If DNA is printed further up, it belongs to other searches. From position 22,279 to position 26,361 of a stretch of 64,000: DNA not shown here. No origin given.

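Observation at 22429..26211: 1260 aa protein with only a C-terminal PD-(D/E)xK nuclease motif: strongest candidate for an undescribed single-gene (or SIR2-paired) defence system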

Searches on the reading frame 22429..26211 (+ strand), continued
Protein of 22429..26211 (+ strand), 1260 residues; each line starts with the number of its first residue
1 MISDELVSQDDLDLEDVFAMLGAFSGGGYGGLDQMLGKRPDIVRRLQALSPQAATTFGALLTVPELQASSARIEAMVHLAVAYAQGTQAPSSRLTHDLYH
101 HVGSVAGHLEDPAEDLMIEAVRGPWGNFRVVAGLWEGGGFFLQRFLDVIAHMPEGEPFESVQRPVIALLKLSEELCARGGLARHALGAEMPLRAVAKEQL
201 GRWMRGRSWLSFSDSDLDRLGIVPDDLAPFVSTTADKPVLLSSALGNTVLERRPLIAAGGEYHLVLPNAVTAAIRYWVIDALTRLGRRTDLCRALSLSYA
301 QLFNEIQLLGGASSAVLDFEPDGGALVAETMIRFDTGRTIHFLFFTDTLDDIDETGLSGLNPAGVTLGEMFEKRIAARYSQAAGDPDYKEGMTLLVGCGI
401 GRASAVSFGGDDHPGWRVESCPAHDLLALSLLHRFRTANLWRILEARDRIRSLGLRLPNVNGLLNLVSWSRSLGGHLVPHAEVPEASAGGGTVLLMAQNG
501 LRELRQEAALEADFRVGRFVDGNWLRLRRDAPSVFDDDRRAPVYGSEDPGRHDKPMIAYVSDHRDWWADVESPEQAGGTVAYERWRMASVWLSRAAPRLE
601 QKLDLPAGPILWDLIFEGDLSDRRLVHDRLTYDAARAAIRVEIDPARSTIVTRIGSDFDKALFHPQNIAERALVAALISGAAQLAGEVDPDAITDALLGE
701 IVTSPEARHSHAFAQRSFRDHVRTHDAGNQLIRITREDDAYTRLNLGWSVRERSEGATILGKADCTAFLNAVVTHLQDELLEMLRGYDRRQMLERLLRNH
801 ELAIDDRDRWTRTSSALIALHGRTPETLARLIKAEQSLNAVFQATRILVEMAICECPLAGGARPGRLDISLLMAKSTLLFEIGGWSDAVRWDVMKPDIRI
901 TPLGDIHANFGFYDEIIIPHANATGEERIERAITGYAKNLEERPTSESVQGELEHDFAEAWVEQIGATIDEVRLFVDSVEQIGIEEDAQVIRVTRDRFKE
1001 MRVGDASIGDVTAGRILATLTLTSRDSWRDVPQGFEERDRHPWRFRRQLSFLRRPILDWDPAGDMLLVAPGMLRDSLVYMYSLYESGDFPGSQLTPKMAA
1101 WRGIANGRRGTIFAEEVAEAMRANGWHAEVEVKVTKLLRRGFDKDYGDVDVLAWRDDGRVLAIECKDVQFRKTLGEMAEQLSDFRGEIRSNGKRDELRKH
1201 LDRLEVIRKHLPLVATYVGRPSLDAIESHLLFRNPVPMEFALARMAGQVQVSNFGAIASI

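Call 36: search_protein_representatives(protein=window:22561-26160:+)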
Query: 1200 residues. Proteins with E-value up to 0.001 (for the whole library): 2246; up to 1e-10: 1747; up to 1e-30: 783. The best 150 are listed.
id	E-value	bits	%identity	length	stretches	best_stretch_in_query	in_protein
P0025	0.0e+00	1420.6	53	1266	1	3-1198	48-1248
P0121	0.0e+00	1041.8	43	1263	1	2-1198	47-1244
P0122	0.0e+00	1041.2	45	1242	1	1-1200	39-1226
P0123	0.0e+00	1025.6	44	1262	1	9-1199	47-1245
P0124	3.6e-289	978.8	42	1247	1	8-1199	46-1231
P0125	4.7e-284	961.9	43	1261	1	6-1198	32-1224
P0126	1.2e-279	947.2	41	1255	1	8-1200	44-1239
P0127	4.0e-276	935.6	42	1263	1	8-1200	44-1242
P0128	1.1e-273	927.6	40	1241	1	8-1198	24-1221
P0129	7.7e-272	921.4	41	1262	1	9-1196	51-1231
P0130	2.7e-269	913.0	41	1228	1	10-1200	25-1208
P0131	4.6e-267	905.6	38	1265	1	8-1198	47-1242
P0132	1.6e-257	873.9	39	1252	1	9-1197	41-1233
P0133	2.6e-257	873.3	36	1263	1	9-1197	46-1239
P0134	7.7e-257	871.7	57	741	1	1-696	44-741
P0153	4.6e-226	769.8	37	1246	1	6-1197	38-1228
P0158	3.8e-222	756.8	35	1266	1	9-1197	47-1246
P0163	2.6e-214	730.9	35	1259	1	10-1197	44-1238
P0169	4.4e-207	706.9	33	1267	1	3-1195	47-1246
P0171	8.6e-207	706.0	33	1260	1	10-1197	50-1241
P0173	2.0e-206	704.8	34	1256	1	8-1197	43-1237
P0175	6.8e-204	696.4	35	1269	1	8-1197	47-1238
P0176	2.8e-203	694.4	35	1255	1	9-1197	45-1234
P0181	3.2e-199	680.9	32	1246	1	9-1197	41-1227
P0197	1.3e-179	615.9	34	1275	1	11-1196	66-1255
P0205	4.9e-175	600.8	33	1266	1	9-1197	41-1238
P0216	1.6e-168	579.2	31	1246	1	9-1194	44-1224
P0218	5.0e-167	574.3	30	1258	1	11-1196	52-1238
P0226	3.7e-162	558.1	32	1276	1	10-1196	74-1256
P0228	6.2e-160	550.8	30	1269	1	13-1197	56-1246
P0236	1.0e-156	540.1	31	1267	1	12-1198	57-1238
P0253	1.5e-149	516.4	30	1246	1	8-1170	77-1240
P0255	5.3e-148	511.3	29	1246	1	9-1198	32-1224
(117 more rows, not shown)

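Call 47: find_related_loci(query=A1, collection=metagenome_contigs, flank=10000)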
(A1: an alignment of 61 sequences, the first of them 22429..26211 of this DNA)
Query A1 (1260 aa) in metagenome_contigs; peptide patterns used: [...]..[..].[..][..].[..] (x = any residue, [..] = any of these).
598 stretches matched a pattern (row limit reached: there are more); 345 encode a relative of the query (tblastn E <= 1e-3); the best 80 are kept; 80 distinct loci.
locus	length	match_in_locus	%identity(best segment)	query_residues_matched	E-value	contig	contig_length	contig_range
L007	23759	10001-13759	52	13-1260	0e+0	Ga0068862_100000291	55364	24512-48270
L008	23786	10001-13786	46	1-1257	0e+0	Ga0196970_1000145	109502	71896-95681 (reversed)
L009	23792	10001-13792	45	1-1260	0e+0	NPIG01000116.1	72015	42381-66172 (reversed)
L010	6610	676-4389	44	27-1260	0e+0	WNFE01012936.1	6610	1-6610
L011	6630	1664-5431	43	14-1260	0e+0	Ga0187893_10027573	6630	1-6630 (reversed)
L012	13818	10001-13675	43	40-1260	0e+0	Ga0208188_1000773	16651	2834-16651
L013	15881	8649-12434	42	6-1260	0e+0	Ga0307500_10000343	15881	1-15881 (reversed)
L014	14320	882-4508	43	54-1252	0e+0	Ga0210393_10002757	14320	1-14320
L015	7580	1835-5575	42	13-1254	0e+0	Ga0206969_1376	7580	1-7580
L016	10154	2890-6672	42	7-1260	0e+0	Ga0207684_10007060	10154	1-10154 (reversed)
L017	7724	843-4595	43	14-1260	0e+0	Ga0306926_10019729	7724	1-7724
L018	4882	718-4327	45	44-1260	0e+0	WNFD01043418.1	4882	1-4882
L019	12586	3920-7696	42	12-1260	0e+0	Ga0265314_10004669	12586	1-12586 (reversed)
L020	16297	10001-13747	42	23-1260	0e+0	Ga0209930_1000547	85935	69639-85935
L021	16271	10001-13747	42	23-1260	0e+0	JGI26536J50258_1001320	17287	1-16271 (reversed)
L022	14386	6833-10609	42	2-1260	0e+0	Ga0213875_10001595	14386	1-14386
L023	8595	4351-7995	42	52-1260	0e+0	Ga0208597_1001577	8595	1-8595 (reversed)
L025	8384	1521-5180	38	32-1260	0e+0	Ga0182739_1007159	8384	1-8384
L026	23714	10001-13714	39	31-1260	0e+0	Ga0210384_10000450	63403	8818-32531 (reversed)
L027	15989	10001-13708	39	32-1260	0e+0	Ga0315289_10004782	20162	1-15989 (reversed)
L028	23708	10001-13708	39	32-1260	0e+0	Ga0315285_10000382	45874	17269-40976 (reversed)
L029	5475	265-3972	39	32-1260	0e+0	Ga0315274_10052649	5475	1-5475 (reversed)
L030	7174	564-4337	37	6-1260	0e+0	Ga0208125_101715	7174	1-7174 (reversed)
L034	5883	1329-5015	39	40-1260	0e+0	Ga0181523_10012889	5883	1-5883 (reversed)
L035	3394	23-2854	47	319-1260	0e+0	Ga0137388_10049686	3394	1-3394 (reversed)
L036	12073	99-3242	44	218-1260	0e+0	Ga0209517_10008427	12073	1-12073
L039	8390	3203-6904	38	32-1260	0e+0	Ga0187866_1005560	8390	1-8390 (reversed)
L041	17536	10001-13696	38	32-1260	0e+0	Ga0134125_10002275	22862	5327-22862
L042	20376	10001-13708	37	31-1260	0e+0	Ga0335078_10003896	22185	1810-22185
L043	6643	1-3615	38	60-1260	0e+0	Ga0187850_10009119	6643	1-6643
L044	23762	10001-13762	38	4-1260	0e+0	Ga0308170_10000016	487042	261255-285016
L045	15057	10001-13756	37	7-1260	0e+0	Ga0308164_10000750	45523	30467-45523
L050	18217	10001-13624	38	59-1260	0e+0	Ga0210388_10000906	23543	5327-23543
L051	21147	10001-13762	37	1-1260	0e+0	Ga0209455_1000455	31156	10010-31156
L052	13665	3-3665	37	38-1260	0e+0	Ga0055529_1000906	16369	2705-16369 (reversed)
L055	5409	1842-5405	34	52-1238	0e+0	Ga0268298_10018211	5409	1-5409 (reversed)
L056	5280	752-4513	32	11-1260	0e+0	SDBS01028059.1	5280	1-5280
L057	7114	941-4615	36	44-1260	0e+0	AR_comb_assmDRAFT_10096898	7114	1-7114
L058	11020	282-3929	38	21-1238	0e+0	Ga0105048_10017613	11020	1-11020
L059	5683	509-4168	34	53-1260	0e+0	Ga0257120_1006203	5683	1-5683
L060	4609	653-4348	34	27-1260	0e+0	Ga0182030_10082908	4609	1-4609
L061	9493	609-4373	32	11-1260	0e+0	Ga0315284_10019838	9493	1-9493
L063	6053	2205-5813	35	56-1260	0e+0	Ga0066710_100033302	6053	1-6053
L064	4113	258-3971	31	27-1260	0e+0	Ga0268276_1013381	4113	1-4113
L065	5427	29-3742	31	27-1260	0e+0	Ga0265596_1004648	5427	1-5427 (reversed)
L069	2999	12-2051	47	580-1260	0e+0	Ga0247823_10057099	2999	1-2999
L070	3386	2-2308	44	493-1260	0e+0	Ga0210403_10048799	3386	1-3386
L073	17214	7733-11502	43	7-1260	0e+0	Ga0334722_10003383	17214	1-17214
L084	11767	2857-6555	30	32-1260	3e-173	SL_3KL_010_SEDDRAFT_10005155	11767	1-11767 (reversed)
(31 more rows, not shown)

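Call 53: search_protein_families(library=pfam, alignment_id=A2, max_evalue=0.0001)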
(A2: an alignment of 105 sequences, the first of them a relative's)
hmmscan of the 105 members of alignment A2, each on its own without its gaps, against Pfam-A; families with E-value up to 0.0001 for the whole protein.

A. member 1, L001:8357-9853:+ (498 aa): 0 families

B. families by the number of members that match (of 105 scanned): 117 families (the first 25 are shown)
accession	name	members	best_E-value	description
PF00589.27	Phage_integrase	5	2.7e-26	Phage integrase family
PF00348.22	polyprenyl_synt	4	2e-83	Polyprenyl synthetase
PF00441.29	Acyl-CoA_dh_1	3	1.3e-49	Acyl-CoA dehydrogenase, C-terminal domain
PF00239.26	Resolvase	3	6.8e-38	Resolvase, N terminal domain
PF02771.21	Acyl-CoA_dh_N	3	2.6e-35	Acyl-CoA dehydrogenase, N-terminal domain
PF02770.24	Acyl-CoA_dh_M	3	1.5e-22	Acyl-CoA dehydrogenase, middle domain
PF08028.16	Acyl-CoA_dh_2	3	5.3e-19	Acyl-CoA dehydrogenase, C-terminal domain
PF01261.30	AP_endonuc_2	2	2.8e-27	Xylose isomerase-like TIM barrel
PF07508.19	Recombinase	2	3.6e-16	Recombinase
PF02899.23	Phage_int_SAM_1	2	3.3e-05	Phage integrase, N-terminal SAM-like domain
PF11775.14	CobT_C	1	2e-117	Cobalamin biosynthesis protein CobT VWA domain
PF06213.17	CobT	1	2.6e-98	Cobalamin biosynthesis protein CobT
PF15515.12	MvaI_BcnI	1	1.7e-61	MvaI/BcnI restriction endonuclease family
PF03389.21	MobA_MobL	1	5.1e-61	MobA/MobL family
PF16153.10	DUF4861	1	2e-60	Domain of unknown function (DUF4861)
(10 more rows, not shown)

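Call 54: search_protein_families(library=padloc, alignment_id=A2, max_evalue=0.00001)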
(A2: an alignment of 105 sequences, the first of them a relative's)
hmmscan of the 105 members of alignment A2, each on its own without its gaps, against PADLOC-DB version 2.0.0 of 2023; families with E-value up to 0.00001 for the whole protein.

A. member 1, L001:8357-9853:+ (498 aa): 0 families

B. families by the number of members that match (of 105 scanned): 196 families (the first 25 are shown)
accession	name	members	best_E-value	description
PDLC04134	mad2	3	1e-13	mads_2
PDLC03305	MTase_II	2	2e-77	Type II methyltransferase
PDLC02512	PglW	2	3.5e-11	PglW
PDLC03350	MTase_II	1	1.4e-139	Type II methyltransferase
PDLC00384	SduA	1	8.4e-112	DUF4263 domain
PDLC03852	LmuA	1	7e-110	-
PDLC02227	AbiEi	1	2e-97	AbiEi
PDLC03524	REase_II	1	3.1e-78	Type II restriction enzyme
PDLC03353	MTase_II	1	3.8e-78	Type II methyltransferase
PDLC00400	SduA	1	2e-62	DUF4263 domain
PDLC00380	SduA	1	2.4e-61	DUF4263 domain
PDLC02952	RT_VI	1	3.3e-61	-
PDLC03259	MTase_II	1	9.5e-44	Type II methyltransferase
PDLC03283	MTase_II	1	7.2e-41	Type II methyltransferase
PDLC04042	PD-T4-6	1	4.4e-39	-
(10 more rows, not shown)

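Call 66: find_related_loci(query=A1, collection=viral_contigs, flank=8000)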
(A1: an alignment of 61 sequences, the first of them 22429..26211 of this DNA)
Query A1 (1260 aa) in viral_contigs; peptide patterns used: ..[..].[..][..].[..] (x = any residue, [..] = any of these).
49 stretches matched a pattern; 3 encode a relative of the query (tblastn E <= 1e-3); 3 distinct loci.
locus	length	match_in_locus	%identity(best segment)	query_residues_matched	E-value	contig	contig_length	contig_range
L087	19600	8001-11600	32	38-1241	2e-147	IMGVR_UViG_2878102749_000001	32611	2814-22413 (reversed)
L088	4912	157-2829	29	334-1241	2e-85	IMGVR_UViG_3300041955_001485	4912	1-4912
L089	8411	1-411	38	1097-1240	4e-23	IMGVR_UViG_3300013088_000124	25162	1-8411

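Call 78: search_protein_families(library=pfam, proteins=[L087:73-4341:+, L087:4600-6039:+, L087:6441-7322:+, L087:11745-12197:+, L087:12079-13008:-, L087:14177-14998:-, L087:15131-15847:-, L087:17144-19585:-], max_evalue=0.001)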
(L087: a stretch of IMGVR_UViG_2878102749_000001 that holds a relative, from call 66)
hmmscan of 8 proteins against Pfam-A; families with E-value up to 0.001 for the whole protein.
L087:73-4341:+ (1422 aa): 0 families

L087:4600-6039:+ (479 aa): 0 families

L087:6441-7322:+ (293 aa): 1 family
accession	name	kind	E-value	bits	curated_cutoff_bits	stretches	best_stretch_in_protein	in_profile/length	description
PF10899.13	AbiGi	-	1.7e-27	97.1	22.4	1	66-251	25-185/185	Putative abortive phage resistance protein AbiGi, antitoxin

L087:11745-12197:+ (150 aa): 0 families

L087:12079-13008:- (309 aa): 0 families

L087:14177-14998:- (273 aa): 0 families

L087:15131-15847:- (238 aa): 1 family
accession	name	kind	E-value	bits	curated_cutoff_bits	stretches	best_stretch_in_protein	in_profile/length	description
PF18735.6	HEPN_RiboL-PSP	-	0.00042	20.7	28.4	0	84-177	30-158/191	RiboL-PSP-HEPN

L087:17144-19585:- (813 aa): 1 family
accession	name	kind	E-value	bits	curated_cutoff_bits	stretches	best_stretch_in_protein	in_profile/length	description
PF05593.20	RHS_repeat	-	2.2e-49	165.4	22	6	3-40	1-38/38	RHS Repeat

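Call 79: predict_structure(alignment_id=A4)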
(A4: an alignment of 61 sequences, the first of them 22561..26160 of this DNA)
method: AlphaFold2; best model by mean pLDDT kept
length: 1200 residues; sequences in the alignment: 61
mean_pLDDT: 89.8   pTM: 0.88
mean pLDDT of the five models: 89.8, 88.3, 87.2, 86.3, 85.3
residues with pLDDT >= 90: 771; 70-90: 390; 50-70: 39; < 50: 0
segments of 3 or more residues with pLDDT < 50: none
pLDDT, mean of each block of 10 residues (from residue 1): 89 95 91 92 91 91 68 93 94 92 94 94 98 95 88 92 94 96 94 83 87 92 96 96 94 94 79 86 92 95 90 84 88 95 93 90 78 93 91 93 91 85 92 83 65 87 92 94 87 89 91 94 94 83 94 95 96 73 78 95 95 87 93 97 94 94 86 81 77 94 93 94 95 96 96 94 89 91 90 88 93 93 95 91 88 91 85 87 89 82 82 94 93 94 93 84 89 93 86 78 77 92 95 91 87 94 88 95 95 89 93 93 76 86 85 92 94 92 89 81
secondary structure, 60 per line:
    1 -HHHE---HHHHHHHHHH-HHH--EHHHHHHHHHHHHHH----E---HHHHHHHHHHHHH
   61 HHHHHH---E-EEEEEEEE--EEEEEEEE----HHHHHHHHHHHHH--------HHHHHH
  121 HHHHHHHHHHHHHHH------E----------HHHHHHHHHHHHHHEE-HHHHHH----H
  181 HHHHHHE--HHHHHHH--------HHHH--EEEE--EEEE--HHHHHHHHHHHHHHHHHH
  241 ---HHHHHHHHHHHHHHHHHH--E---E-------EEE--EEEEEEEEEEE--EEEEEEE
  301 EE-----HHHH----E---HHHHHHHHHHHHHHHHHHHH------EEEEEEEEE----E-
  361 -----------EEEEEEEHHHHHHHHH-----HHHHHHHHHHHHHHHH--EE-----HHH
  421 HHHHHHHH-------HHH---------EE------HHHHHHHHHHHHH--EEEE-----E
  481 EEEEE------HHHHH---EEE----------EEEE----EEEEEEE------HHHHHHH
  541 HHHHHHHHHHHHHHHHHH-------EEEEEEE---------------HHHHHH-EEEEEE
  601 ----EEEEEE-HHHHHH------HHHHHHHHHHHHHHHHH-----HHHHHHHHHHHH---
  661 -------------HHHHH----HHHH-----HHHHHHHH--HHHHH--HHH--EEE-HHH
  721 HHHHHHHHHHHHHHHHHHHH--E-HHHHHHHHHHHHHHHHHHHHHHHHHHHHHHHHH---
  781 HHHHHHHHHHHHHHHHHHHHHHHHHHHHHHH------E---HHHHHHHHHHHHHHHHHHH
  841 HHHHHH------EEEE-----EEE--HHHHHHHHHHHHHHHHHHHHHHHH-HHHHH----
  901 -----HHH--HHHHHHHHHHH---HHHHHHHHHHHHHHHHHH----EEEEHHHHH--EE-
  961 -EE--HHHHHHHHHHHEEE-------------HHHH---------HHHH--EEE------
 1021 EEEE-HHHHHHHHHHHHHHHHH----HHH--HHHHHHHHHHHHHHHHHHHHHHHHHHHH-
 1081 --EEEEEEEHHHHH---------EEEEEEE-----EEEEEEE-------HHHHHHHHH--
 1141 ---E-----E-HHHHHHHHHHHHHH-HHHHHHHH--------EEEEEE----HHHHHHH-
elements in order (helices of 4 or more, strands of 3 or more residues): H9-18 H26-39 H48-66 E72-79 E82-89 H94-106 H115-135 H153-166 H170-175 H180-186 H190-196 H205-208 E211-214 E217-220 H223-240 H244-261 E276-278 E281-291 E294-302 H308-311 H320-339 E346-354 E372-378 H379-387 H393-408 H418-428 H456-468 E471-474 E480-485 H492-496 E500-502 E513-516 E521-527 H534-558 E566-572 H588-593 E595-600 E605-610 H612-617 H624-640 H646-657 H674-678 H683-686 H692-699 H702-706 E714-716 H718-740 H745-777 H781-811 H822-846 E853-856 E862-864 H867-890 H892-896 H911-921 H925-942 E947-950 H951-955 H966-976 E977-979 H993-996 H1006-1009 E1012-1014 E1021-1024 H1026-1042 H1052-1079 E1083-1089 H1090-1094 E1104-1110 E1116-1122 H1130-1138 H1152-1165 H1167-1174 E1183-1188 H1193-1199
